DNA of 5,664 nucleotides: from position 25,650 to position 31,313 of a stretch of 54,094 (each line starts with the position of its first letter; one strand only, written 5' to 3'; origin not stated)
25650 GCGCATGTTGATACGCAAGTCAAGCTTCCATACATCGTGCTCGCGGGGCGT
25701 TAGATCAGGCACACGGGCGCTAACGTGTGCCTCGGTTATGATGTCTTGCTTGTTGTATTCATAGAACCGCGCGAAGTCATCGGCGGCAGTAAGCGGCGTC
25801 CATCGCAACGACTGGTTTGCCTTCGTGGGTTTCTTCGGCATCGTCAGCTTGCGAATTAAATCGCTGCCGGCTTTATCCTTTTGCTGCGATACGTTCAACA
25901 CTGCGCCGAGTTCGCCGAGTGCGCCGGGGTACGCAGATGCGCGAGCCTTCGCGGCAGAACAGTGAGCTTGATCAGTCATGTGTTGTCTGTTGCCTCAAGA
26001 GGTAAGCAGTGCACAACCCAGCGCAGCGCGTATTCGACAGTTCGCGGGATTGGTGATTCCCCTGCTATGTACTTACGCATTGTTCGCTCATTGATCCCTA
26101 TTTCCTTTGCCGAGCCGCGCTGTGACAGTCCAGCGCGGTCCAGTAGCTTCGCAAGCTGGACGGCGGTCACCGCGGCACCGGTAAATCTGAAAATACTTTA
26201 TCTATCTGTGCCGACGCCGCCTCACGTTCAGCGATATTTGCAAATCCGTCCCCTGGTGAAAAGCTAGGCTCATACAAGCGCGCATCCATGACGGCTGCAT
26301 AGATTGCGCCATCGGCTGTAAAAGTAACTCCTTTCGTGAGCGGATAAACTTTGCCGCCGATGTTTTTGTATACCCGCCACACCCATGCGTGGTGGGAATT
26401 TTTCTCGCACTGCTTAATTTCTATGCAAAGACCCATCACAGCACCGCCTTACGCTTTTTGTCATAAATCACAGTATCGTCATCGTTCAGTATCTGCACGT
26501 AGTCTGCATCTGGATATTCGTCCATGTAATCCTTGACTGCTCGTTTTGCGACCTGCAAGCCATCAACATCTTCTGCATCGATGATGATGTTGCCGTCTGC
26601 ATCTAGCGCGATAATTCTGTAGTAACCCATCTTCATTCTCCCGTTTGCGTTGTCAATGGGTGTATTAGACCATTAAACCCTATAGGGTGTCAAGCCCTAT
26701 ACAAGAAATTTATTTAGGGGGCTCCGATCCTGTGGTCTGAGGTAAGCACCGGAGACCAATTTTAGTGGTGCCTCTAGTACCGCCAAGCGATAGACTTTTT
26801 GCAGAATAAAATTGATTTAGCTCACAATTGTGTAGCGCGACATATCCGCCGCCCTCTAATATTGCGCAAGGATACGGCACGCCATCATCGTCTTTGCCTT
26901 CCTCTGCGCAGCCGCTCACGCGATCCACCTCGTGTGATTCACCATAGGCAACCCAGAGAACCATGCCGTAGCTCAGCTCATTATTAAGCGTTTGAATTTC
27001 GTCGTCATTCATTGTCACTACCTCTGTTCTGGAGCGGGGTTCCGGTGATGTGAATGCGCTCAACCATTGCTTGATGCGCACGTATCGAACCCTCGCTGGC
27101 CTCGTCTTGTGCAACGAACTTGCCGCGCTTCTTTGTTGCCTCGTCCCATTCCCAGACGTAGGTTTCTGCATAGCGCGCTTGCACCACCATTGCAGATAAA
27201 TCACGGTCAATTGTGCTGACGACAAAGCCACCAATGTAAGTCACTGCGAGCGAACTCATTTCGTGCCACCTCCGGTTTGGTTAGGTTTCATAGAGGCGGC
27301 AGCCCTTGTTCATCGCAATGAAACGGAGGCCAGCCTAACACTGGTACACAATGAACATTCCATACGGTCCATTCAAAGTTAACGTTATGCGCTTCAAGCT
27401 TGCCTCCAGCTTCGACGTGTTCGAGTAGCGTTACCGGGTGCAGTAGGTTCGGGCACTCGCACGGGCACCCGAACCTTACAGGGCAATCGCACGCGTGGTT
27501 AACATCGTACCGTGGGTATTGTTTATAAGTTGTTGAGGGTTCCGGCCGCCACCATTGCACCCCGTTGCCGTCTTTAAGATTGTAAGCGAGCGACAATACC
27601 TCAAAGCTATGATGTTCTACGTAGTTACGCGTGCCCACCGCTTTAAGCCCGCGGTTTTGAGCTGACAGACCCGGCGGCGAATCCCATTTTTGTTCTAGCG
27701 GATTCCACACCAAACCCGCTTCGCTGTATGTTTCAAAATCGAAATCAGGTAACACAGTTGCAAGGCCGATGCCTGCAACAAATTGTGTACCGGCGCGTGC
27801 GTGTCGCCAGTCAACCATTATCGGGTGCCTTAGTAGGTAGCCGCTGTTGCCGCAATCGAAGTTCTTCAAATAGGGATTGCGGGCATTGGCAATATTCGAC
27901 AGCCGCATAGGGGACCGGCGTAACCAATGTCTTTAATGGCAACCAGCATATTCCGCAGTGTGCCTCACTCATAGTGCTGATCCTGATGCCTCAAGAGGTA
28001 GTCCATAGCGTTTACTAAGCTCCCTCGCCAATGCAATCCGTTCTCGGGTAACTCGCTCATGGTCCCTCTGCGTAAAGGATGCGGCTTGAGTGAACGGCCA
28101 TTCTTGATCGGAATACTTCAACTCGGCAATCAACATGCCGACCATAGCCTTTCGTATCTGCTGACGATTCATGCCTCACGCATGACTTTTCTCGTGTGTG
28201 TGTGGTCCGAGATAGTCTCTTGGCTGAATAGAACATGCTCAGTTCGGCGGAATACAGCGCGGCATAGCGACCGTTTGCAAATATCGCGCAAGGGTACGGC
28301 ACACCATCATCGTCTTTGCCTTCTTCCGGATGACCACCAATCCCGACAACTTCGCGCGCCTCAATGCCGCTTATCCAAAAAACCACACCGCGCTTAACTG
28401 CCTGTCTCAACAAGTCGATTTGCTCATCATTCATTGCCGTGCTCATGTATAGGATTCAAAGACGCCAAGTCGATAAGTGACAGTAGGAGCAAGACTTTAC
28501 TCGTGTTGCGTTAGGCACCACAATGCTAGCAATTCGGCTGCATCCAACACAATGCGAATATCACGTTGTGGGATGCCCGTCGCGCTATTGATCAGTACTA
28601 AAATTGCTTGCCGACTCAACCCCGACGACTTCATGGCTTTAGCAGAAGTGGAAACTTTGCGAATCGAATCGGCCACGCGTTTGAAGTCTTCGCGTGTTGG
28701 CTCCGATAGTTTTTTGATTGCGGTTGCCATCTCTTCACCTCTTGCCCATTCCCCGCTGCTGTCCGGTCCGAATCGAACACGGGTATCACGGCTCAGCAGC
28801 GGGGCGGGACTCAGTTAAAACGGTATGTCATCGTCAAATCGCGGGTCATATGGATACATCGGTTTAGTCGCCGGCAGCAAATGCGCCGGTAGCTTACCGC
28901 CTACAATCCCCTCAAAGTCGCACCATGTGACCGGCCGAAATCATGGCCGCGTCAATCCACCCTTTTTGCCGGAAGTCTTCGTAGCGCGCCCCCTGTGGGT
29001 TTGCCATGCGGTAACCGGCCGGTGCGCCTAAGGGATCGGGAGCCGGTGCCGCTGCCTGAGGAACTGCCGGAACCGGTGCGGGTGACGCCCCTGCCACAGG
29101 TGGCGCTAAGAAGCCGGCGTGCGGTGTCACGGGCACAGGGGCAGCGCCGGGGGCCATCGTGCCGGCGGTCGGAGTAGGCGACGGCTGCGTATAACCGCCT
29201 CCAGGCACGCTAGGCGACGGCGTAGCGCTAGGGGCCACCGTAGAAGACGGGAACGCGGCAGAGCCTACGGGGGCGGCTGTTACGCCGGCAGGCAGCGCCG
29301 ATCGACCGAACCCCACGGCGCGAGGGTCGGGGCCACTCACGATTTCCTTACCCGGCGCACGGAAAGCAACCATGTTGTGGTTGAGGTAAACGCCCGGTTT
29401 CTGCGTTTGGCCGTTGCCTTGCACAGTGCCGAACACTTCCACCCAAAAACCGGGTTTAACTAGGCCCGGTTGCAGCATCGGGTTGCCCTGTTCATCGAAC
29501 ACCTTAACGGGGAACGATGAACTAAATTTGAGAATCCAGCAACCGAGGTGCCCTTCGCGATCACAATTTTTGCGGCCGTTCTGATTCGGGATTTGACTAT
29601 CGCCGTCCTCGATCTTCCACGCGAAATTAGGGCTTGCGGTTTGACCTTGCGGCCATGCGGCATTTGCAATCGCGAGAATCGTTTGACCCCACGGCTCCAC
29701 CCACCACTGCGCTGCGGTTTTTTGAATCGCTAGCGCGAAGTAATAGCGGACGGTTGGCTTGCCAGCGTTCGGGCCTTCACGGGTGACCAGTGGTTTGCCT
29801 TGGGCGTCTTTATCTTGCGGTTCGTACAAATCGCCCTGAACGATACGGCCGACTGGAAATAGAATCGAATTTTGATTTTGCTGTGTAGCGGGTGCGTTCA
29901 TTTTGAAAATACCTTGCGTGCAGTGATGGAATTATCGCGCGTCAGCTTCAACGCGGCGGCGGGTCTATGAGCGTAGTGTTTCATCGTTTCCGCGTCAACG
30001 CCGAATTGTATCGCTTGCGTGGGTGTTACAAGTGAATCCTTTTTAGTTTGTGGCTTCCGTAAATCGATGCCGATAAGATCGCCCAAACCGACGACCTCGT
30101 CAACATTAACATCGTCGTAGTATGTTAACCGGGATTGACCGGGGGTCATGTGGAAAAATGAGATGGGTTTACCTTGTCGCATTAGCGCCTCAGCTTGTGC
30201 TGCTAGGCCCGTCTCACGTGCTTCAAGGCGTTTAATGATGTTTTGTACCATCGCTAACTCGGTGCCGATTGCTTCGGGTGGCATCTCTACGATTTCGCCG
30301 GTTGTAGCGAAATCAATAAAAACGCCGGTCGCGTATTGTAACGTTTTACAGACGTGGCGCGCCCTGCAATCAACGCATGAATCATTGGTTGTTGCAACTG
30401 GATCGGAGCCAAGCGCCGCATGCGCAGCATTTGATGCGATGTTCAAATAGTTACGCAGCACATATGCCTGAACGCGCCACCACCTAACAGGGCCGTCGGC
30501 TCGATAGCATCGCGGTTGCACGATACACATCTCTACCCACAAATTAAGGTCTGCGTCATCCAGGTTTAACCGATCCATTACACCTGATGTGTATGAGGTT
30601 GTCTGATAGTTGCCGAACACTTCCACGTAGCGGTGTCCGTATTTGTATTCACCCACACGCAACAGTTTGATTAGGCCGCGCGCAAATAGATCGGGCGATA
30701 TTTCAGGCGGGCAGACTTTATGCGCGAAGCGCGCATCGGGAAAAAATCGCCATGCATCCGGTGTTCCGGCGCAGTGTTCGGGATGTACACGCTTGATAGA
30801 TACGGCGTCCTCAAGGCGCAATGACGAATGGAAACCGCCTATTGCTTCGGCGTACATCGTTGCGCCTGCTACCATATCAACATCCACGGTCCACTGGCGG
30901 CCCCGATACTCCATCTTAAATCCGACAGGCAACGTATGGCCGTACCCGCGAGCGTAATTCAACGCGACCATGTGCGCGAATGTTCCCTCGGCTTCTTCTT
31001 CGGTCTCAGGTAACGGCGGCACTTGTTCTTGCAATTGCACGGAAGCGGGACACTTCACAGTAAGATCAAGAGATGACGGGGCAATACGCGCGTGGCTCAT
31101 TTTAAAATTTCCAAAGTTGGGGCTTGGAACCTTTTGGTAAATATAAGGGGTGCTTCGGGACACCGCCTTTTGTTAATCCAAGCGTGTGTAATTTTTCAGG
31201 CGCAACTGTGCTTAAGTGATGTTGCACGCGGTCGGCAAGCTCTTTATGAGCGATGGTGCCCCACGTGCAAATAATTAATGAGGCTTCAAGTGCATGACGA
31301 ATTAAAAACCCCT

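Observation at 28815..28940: RF2-like CTT TGA +1 recoding site would fuse the phage SSB to a canonical DDDIPF tail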

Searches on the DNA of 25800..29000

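Call 77: search_rna_families(source=window, start=25800, end=29000, threshold=evalue, max_evalue=1)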
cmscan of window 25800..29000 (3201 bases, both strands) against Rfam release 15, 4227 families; matches with E-value up to 1: 1.
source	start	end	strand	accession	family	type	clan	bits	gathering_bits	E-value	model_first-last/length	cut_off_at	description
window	26304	26367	+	RF00257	mir-194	Gene; miRNA;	-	22.3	52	0.075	1-82/82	no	mir-194 microRNA precursor family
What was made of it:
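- Tried and rejected: Rfam found nothing relevant in 25800-29000 (call 77).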

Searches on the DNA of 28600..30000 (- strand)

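Call 4: search_dna_similar(query=window:28600-30000:-, collection=phages, mode=distant, max_rows=30)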
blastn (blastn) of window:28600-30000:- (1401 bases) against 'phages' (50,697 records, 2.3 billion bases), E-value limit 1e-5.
No match.
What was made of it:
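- Tried and rejected: Nucleotide search of 28600-30000 against 50,697 phage records found no match (call 4).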

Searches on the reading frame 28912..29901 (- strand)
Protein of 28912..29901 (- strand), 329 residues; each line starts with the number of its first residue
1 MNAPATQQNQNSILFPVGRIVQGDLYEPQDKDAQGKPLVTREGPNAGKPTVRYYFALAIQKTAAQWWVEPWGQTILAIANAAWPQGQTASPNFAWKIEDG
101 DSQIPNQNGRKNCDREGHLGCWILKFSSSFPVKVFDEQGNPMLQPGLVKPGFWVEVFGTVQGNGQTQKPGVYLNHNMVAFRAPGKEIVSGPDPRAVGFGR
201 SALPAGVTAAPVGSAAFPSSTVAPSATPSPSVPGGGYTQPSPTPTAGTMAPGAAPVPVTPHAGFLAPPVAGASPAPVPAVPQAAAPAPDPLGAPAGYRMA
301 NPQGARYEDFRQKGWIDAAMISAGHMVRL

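Call 3: search_protein_families(library=pfam, proteins=[window:28912-29901:-], max_evalue=0.01)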
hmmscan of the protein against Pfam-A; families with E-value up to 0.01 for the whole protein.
window:28912-29901:- (329 aa): 0 families

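Call 5: search_protein_families(library=phrogs, proteins=[window:28912-29901:-], max_evalue=0.01)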
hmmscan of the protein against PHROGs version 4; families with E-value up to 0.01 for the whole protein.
window:28912-29901:- (329 aa): 2 families
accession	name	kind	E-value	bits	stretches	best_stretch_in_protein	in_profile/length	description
phrog_7011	-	DNA, RNA and nucleotide metabolism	6.7e-64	217.1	1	8-327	2-301/303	Gp2.5-like ssDNA binding protein and ssDNA annealing protein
phrog_112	-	DNA, RNA and nucleotide metabolism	0.00026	21.7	1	77-157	75-149/265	Gp2.5-like ssDNA binding protein and ssDNA annealing protein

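Call 6: search_protein_families(library=pfam, proteins=[window:28912-29901:-], max_evalue=10)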
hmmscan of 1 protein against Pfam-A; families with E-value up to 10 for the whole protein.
window:28912-29901:- (329 aa): 1 family
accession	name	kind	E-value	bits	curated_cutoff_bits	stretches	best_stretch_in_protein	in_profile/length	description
PF10991.15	Enc34_ssDNA-bd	-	0.029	14.5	26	1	82-181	59-150/176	Enterobacter phage Enc34, ssDNA-binding protein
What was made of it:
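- On T7-type SSB (gp2.5 / Enc34 ORF6 / DUF2815): 14.5 bits against a cut-off of 26, E 0.029 (call 6).
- Checked: The Pfam PF10991 match is below threshold, E 0.029 (call 6).
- Tried and rejected: Pfam gave no significant hit for the SSB (calls 3, 6).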

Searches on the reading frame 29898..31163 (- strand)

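Call 3: search_protein_families(library=pfam, proteins=[window:29898-31163:-], max_evalue=0.01)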
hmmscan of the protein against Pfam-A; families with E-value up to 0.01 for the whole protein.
window:29898-31163:- (421 aa): 1 family
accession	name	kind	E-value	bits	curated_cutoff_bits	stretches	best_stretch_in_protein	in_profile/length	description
PF10926.14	DUF2800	-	5e-20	72.5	21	2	167-358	131-313/368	Protein of unknown function (DUF2800)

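Call 5: search_protein_families(library=phrogs, proteins=[window:29898-31163:-], max_evalue=0.01)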
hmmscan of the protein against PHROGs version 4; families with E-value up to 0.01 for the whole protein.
window:29898-31163:- (421 aa): 1 family
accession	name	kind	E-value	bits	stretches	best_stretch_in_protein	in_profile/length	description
phrog_69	-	DNA, RNA and nucleotide metabolism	1.2e-36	127.8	1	21-408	84-456/501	exonuclease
